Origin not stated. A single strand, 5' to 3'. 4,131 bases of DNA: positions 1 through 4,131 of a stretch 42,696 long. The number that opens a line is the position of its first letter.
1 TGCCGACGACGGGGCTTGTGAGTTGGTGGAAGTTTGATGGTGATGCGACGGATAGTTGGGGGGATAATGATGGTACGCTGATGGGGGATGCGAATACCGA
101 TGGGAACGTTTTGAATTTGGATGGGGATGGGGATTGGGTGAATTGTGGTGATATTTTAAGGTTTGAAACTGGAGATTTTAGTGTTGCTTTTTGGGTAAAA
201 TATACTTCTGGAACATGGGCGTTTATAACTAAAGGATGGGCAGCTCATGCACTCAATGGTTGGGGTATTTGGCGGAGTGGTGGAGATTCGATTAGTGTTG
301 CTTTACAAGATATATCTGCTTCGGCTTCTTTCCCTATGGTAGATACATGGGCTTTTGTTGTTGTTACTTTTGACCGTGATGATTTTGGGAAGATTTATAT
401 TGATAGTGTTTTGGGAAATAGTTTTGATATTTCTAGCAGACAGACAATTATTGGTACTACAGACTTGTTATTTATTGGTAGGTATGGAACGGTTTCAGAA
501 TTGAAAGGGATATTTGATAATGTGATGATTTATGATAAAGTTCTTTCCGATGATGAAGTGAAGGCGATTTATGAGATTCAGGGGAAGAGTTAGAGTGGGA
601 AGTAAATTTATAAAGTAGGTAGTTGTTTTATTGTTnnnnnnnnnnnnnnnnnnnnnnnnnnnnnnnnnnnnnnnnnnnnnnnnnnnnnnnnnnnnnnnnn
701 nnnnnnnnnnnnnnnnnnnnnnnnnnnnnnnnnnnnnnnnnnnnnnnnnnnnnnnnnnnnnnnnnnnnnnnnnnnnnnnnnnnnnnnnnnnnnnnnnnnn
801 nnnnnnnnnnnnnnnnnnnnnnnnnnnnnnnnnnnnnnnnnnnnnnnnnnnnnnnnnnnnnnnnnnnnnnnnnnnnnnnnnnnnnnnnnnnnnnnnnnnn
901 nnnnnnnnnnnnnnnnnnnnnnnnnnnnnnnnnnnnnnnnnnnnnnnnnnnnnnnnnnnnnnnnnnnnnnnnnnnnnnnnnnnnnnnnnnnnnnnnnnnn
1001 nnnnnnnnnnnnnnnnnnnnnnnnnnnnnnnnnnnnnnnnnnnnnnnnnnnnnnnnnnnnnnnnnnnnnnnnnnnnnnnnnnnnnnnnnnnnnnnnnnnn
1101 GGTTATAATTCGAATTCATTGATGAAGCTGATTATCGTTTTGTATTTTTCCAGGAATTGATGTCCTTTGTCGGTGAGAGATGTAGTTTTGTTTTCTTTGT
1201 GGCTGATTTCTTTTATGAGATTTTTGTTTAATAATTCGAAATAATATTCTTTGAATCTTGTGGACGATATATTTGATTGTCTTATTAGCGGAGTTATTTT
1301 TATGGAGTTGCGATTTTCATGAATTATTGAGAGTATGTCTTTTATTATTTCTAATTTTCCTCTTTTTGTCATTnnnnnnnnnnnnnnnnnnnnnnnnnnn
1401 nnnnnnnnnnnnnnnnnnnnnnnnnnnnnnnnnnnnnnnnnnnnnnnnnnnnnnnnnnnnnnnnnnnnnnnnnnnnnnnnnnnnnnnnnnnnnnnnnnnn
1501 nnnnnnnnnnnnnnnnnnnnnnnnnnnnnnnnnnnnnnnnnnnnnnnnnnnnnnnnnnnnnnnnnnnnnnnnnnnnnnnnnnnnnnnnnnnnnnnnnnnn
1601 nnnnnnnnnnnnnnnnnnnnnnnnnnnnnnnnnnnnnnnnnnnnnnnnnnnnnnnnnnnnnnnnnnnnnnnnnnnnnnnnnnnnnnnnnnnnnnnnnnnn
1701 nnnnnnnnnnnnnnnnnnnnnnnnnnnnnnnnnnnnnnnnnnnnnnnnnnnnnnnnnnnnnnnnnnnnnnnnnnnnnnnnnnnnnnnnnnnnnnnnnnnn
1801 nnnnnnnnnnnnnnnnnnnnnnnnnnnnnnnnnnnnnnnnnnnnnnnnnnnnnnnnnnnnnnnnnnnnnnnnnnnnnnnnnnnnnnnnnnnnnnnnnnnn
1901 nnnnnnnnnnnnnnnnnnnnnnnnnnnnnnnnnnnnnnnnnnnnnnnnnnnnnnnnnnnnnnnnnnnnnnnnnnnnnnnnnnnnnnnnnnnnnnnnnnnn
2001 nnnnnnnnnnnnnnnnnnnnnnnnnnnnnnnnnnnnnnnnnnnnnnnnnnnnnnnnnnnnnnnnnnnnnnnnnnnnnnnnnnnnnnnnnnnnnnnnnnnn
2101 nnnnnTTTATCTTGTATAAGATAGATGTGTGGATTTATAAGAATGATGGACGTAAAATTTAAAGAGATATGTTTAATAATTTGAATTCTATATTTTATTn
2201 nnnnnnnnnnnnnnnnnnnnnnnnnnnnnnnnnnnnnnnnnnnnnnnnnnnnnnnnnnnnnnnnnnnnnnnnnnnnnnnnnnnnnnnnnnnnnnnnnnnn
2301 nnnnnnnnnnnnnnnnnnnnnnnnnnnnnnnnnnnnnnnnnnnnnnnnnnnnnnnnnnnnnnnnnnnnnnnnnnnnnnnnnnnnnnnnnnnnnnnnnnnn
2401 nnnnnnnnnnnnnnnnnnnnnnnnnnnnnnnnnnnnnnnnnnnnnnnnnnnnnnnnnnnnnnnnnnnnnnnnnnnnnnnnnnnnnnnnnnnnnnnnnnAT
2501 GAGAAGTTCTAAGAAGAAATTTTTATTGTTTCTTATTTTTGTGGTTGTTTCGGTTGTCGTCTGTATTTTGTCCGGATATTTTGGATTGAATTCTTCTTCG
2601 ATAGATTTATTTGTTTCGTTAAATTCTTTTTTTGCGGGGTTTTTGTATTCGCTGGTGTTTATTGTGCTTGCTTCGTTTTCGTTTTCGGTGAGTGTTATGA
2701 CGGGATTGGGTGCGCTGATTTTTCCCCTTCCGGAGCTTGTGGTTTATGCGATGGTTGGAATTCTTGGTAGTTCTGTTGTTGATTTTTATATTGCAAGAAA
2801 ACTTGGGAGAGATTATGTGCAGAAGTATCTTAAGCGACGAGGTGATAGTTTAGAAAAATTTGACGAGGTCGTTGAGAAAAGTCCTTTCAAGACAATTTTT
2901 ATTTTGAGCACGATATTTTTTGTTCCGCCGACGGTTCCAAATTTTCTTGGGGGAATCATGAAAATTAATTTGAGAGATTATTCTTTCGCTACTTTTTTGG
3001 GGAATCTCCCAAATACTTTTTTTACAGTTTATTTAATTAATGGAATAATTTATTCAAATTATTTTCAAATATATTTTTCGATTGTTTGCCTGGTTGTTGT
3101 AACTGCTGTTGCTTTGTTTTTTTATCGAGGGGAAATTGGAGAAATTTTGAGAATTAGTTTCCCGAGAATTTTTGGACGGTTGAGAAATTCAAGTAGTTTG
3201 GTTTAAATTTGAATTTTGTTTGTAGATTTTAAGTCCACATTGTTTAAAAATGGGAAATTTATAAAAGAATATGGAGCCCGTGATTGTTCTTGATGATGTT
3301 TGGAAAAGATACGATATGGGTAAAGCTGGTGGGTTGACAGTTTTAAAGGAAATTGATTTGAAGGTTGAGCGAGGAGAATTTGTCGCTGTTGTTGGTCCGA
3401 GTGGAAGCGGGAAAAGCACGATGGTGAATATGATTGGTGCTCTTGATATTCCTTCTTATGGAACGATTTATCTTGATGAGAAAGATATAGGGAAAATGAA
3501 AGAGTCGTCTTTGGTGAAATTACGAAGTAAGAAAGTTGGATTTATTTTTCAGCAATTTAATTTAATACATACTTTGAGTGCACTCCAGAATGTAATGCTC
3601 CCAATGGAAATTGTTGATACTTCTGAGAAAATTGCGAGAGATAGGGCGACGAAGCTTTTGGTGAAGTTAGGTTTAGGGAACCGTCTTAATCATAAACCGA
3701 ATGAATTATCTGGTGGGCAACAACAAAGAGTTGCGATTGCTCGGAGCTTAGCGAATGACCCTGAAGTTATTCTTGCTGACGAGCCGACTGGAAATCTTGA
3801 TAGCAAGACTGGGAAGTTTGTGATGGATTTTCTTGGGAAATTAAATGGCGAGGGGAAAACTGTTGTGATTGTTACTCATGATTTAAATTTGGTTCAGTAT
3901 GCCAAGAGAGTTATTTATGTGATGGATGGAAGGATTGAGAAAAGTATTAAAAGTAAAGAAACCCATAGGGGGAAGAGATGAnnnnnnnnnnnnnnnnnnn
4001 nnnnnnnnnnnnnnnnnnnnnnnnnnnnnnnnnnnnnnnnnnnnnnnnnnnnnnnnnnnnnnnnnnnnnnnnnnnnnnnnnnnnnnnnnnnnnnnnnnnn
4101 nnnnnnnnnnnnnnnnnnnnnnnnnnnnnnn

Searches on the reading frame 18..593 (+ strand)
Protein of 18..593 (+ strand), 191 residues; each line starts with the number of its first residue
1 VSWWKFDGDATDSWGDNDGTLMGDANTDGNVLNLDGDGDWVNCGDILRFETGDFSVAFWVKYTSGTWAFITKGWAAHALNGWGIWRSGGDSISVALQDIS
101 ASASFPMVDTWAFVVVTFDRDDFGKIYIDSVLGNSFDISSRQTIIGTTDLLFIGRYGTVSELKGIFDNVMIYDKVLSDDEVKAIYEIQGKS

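Call 36: search_protein_families(library=pfam, proteins=[window:18-593:+], max_evalue=0.001)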
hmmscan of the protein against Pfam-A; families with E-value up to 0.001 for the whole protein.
window:18-593:+ (191 aa): 2 families
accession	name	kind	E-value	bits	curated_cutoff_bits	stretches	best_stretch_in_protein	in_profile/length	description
PF13385.13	Laminin_G_3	-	6.6e-19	69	27.6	1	35-182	1-151/151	Concanavalin A-like lectin/glucanases superfamily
PF07953.20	Toxin_R_bind_N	-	1.1e-06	28.9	23.8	1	49-174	51-189/191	Clostridium neurotoxin, N-terminal receptor binding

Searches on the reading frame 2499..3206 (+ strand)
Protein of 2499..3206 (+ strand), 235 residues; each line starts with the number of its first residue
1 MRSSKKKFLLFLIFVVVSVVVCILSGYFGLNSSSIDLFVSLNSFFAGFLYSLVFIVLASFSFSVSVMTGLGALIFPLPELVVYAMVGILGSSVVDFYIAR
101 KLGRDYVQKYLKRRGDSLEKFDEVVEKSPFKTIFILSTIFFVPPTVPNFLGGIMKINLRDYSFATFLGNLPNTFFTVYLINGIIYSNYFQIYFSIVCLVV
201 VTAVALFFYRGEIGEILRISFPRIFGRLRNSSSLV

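Call 36: search_protein_families(library=pfam, proteins=[window:2499-3206:+], max_evalue=0.001)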
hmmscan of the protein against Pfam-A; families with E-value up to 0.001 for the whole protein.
window:2499-3206:+ (235 aa): 1 family
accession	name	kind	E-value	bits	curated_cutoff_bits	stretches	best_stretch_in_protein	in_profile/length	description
PF09335.16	VTT_dom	-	1.3e-19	71.3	33.9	1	65-180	4-121/123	VTT domain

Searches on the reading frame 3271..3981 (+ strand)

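Call 36: search_protein_families(library=pfam, proteins=[window:3271-3981:+], max_evalue=0.001)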
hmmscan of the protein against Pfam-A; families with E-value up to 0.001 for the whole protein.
window:3271-3981:+ (236 aa): 5 families
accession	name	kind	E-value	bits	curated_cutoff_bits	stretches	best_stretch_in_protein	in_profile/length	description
PF00005.33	ABC_tran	-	2.6e-33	115.9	25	1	25-173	1-136/137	ABC transporter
PF02463.25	SMC_N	-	3.3e-06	27.1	40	0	140-218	131-212/220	RecF/RecN/SMC N terminal domain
PF13304.12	AAA_21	-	2.8e-05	24.8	27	0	116-208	220-303/304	AAA domain, putative AbiEii toxin, Type IV TA system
PF25199.1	nSTAND_NTPase5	-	4.2e-05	23.8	34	0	30-89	36-98/145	Novel STAND NTPase 5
PF13555.12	AAA_29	-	0.00063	19.9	27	0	30-55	17-42/61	P-loop containing region of AAA domain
